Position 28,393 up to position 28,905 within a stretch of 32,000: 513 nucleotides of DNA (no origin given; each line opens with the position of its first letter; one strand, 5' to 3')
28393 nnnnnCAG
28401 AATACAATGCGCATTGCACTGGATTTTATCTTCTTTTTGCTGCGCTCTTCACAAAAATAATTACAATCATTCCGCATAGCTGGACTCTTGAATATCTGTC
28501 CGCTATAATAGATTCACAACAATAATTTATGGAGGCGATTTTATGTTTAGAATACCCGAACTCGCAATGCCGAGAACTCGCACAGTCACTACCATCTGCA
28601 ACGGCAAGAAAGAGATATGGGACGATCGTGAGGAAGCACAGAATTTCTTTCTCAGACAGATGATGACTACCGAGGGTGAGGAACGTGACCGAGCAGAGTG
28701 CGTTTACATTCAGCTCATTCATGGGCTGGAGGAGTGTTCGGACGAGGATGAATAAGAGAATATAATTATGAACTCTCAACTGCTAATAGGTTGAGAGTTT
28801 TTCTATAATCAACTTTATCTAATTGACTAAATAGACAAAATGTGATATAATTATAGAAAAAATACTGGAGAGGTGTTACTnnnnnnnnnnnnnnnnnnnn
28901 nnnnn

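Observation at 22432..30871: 8.4-kb integrative island downstream of rpsI with satellite/IME architecture and defence-type cargo at both ends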

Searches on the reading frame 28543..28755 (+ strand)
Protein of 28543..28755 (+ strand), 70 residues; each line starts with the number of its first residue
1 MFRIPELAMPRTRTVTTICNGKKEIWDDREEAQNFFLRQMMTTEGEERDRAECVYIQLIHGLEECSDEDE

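Call 7: search_protein_families(library=pfam, proteins=[window:28543-28755:+], max_evalue=0.01)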
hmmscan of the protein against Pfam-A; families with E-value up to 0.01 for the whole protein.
window:28543-28755:+ (70 aa): 0 families

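Call 8: search_protein_families(library=phrogs, proteins=[window:28543-28755:+], max_evalue=0.001)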
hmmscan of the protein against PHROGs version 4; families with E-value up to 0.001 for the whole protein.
window:28543-28755:+ (70 aa): 1 family
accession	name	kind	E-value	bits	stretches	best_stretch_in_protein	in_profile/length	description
phrog_34775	-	unknown function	1.6e-19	70.9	1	14-68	3-57/59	-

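Call 18: search_protein_families(library=padloc, proteins=[window:28543-28755:+], max_evalue=0.01)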
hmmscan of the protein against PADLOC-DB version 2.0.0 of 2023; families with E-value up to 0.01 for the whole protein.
window:28543-28755:+ (70 aa): 0 families

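Call 19: search_protein_families(library=ncbifam, proteins=[window:28543-28755:+], max_evalue=0.01)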
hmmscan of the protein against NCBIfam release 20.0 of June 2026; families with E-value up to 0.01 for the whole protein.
window:28543-28755:+ (70 aa): 0 families

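Call 56: search_solved_structures(query=window:28543-28755:+, max_evalue=5)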
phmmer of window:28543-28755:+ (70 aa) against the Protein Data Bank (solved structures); distinct sequences matched with E-value up to 5: 5.
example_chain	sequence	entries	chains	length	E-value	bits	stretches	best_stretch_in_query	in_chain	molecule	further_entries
9ei8_A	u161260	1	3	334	0.94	13.2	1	8-66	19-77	Hemagglutinin HA1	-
8txu_A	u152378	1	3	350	1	13.1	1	8-66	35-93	Hemagglutinin HA1 chain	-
9ei9_B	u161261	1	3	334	1.3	12.7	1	8-66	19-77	Hemagglutinin HA1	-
9om5_A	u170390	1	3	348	1.4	12.7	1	8-66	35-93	Hemagglutinin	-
8tx3_A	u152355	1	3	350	1.4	12.6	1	8-66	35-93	Hemagglutinin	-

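Call 92: search_protein_families(library=pfam, proteins=[window:28543-28755:+], max_evalue=10)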
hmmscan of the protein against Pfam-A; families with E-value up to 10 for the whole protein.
window:28543-28755:+ (70 aa): 0 families

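Call 93: find_homologous_proteins(query=window:28543-28755:+, max_evalue=0.001)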
Query window:28543-28755:+ (70 aa): 793 proteins with E <= 0.001 among 793 candidates; the best 120 are listed.
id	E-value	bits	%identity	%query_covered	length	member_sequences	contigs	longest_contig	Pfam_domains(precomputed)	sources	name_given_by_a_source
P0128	1.2e-38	147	96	100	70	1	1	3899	-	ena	-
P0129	3.1e-38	146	93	100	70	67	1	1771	-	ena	-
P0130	7.5e-38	145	94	100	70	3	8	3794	-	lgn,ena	-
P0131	8.3e-38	145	94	100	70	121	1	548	-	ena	-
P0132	8.4e-37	141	91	100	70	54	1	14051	-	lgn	-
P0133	8.5e-37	141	91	100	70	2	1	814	-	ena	-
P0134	2.0e-36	140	89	100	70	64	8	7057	-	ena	-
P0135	2.0e-36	140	90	100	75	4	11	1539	-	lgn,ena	-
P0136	2.1e-36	140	94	99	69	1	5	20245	-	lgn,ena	-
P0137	3.4e-36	139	93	100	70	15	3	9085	-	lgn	-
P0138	6.3e-36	139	87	100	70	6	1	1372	-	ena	-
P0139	1.0e-35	138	87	100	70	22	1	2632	-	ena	-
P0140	1.6e-35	137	91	100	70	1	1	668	-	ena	-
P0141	2.1e-35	137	91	100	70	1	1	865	-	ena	-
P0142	3.4e-35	136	87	100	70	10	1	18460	-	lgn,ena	-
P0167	1.5e-33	131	83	100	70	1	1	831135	-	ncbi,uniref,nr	ncbi:hypothetical protein [Ruminococcus albus]|uniref:hypothetical protein n=2 Tax=Ruminococcus albu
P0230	6.3e-30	120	78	96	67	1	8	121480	-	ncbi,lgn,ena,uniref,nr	ncbi:hypothetical protein [Ruminococcus sp.]|uniref:hypothetical protein n=1 Tax=Ruminococcus sp. Ta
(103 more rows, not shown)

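Call 96: find_encoding_contigs(protein=P0167, flank=9000, max_places=3)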
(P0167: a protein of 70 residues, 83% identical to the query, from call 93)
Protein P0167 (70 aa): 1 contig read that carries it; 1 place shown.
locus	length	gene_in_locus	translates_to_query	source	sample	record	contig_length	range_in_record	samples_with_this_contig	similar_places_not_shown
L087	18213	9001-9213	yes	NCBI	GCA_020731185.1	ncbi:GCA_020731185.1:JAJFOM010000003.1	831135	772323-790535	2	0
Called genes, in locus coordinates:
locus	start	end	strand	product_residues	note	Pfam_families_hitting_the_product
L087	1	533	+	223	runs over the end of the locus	PF21983:NikA-like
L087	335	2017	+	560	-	PF03432:Relaxase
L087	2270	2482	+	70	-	-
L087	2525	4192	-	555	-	PF10592:AIPR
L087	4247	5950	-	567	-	PF09491:RE_AlwI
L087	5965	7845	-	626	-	PF02086:MethyltransfD12, PF03602:Cons_hypoth95 (faint), PF02086:MethyltransfD12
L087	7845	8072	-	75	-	PF13443:HTH_26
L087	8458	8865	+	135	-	PF19514:MobC_2, PF21983:NikA-like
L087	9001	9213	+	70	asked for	-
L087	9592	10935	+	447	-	PF02386:TrkH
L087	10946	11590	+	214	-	PF02254:TrkA_N, PF02080:TrkA_C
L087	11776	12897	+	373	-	PF13493:DUF4118, PF00512:HisKA, PF02518:HATPase_c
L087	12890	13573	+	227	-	PF00072:Response_reg, PF00486:Trans_reg_C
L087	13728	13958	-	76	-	PF20648:DUF6809 (weak)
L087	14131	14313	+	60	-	-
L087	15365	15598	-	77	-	PF14202:TnpW (faint)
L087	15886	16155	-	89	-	-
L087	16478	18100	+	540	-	PF00239:Resolvase, PF07508:Recombinase, PF13408:Zn_ribbon_recom, PF14287:DUF4368 (weak)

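Call 97: find_encoding_contigs(protein=P0230, flank=9000, max_places=4)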
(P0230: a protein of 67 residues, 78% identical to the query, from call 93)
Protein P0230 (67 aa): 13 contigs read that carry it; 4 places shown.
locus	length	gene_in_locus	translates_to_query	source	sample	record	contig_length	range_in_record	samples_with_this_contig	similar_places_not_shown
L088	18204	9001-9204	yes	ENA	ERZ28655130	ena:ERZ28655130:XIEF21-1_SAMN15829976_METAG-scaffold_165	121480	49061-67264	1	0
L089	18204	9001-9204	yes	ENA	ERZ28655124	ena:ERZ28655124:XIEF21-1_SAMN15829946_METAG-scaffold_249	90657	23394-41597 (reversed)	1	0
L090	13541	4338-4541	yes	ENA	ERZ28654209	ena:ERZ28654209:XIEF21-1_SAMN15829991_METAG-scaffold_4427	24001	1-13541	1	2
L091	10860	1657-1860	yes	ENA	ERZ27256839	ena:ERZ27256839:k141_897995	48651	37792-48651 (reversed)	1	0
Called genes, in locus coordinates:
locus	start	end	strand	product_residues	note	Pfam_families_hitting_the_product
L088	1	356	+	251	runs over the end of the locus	PF00731:AIRC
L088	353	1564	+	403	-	PF01969:Ni_insertion, PF10986:ZrgA (faint)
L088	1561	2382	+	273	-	PF06508:QueC (faint)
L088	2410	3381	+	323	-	PF01408:GFO_IDH_MocA, PF01488:Shikimate_DH (weak), PF03807:F420_oxidored, PF22725:GFO_IDH_MocA_C3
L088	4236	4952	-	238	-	PF00589:Phage_integrase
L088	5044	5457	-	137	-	PF00293:NUDIX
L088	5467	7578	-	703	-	PF00144:Beta-lactamase, PF02275:CBAH (weak), PF03417:AAT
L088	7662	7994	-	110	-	-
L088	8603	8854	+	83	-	-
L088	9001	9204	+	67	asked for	-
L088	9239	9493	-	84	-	-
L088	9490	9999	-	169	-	-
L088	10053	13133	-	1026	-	PF00270:DEAD (weak), PF04851:ResIII, PF19778:RE_endonuc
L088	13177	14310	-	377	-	PF13310:Virulence_RhuM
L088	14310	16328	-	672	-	PF01555:N6_N4_Mtase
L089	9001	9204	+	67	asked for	-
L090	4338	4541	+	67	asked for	-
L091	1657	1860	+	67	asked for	-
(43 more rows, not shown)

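Call 99: predict_structure(alignment_id=A4)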
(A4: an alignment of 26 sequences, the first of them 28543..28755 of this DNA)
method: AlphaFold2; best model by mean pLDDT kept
length: 70 residues; sequences in the alignment: 26
mean_pLDDT: 72.8   pTM: 0.59
mean pLDDT of the five models: 72.8, 72.2, 67.4, 66.0, 60.2
residues with pLDDT >= 90: 12; 70-90: 35; 50-70: 8; < 50: 15
segments of 3 or more residues with pLDDT < 50: 1-8, 64-70
pLDDT, mean of each block of 10 residues (from residue 1): 43 74 82 90 89 84 46
secondary structure, 60 per line:
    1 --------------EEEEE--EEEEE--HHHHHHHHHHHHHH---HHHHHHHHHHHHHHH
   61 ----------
elements in order: E15-19 E22-26 H29-42 H46-60

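Call 101: fold_search(model_id=the predicted structure, library=pdb)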
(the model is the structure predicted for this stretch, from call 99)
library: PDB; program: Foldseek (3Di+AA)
matches with E <= 10: 183; with E <= 0.001: 0
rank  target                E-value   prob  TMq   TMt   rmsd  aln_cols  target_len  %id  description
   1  5uvd                  9.9e-01  0.23  0.37  0.14   7.1        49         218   16  Crystal structure of an antigenic nucleotidyltransferase-like protein from Paracoccidioides brasiliensis (released 2018-01-31)
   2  3phf_2                1.6e+00  0.06  0.27  0.20   7.6        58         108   12  Crystal Structure of the Epstein-Barr virus gH and gL complex (released 2011-01-12)
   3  3ic3_C                1.8e+00  0.05  0.25  0.20  10.5        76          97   17  Structure of a putative pyruvate dehydrogenase from the photosynthetic bacterium Rhodopseudomonas palustrus CGA009 (released 2009-09-22)
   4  8jx6_A                2.2e+00  0.16  0.39  0.07   9.7        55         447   16  Deep-Sea Helicase 9 (DSH9) (released 2023-07-26)
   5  8hm0_A                2.2e+00  0.13  0.40  0.03  15.5        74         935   11  F8-A22-E4 complex of MPXV in trimeric form (released 2023-05-31)
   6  8yka_1                2.4e+00  0.11  0.38  0.07   9.8        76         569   12  Cryo-EM structure of P97-VCPIP1 complex (released 2024-10-02)
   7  6c5v_B                2.4e+00  0.04  0.26  0.22   7.9        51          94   10  An anti-gH/gL antibody that neutralizes dual-tropic infection defines a site of vulnerability on Epstein-Barr virus (released 2018-05-02)
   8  8jx6_B                2.7e+00  0.14  0.38  0.07   9.7        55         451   16  Deep-Sea Helicase 9 (DSH9) (released 2023-07-26)
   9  5n2h                  2.7e+00  0.11  0.41  0.03  15.3        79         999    9  Structure of the E9 DNA polymerase exonuclease deficient mutant (D166A+E168A) from vaccinia virus (released 2017-11-29)
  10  7z1j                  2.7e+00  0.07  0.30  0.08   9.6        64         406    9  Escherichia coli periplasmic phytase AppA, complex with phosphate (released 2022-03-16)
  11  3ic3_A                2.7e+00  0.04  0.25  0.20  12.1        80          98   11  Structure of a putative pyruvate dehydrogenase from the photosynthetic bacterium Rhodopseudomonas palustrus CGA009 (released 2009-09-22)
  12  9k9u_A                2.9e+00  0.11  0.40  0.03  15.4        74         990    9  MPXV DNA polymerase complex in editing state 1 (released 2025-02-26)
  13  7z2t                  2.9e+00  0.08  0.32  0.08   9.5        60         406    8  Escherichia coli periplasmic phytase AppA D304A mutant, complex with myo-inositol hexakissulfate (released 2022-03-16)
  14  7z2w                  2.9e+00  0.08  0.32  0.08   9.5        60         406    8  Escherichia coli periplasmic phytase AppA D304A,T305E mutant, complex with myo-inositol hexakissulfate (released 2022-03-16)
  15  2zxi_D                2.9e+00  0.06  0.28  0.05  11.3        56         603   12  Structure of Aquifex aeolicus GidA in the form II crystal (released 2009-05-19)
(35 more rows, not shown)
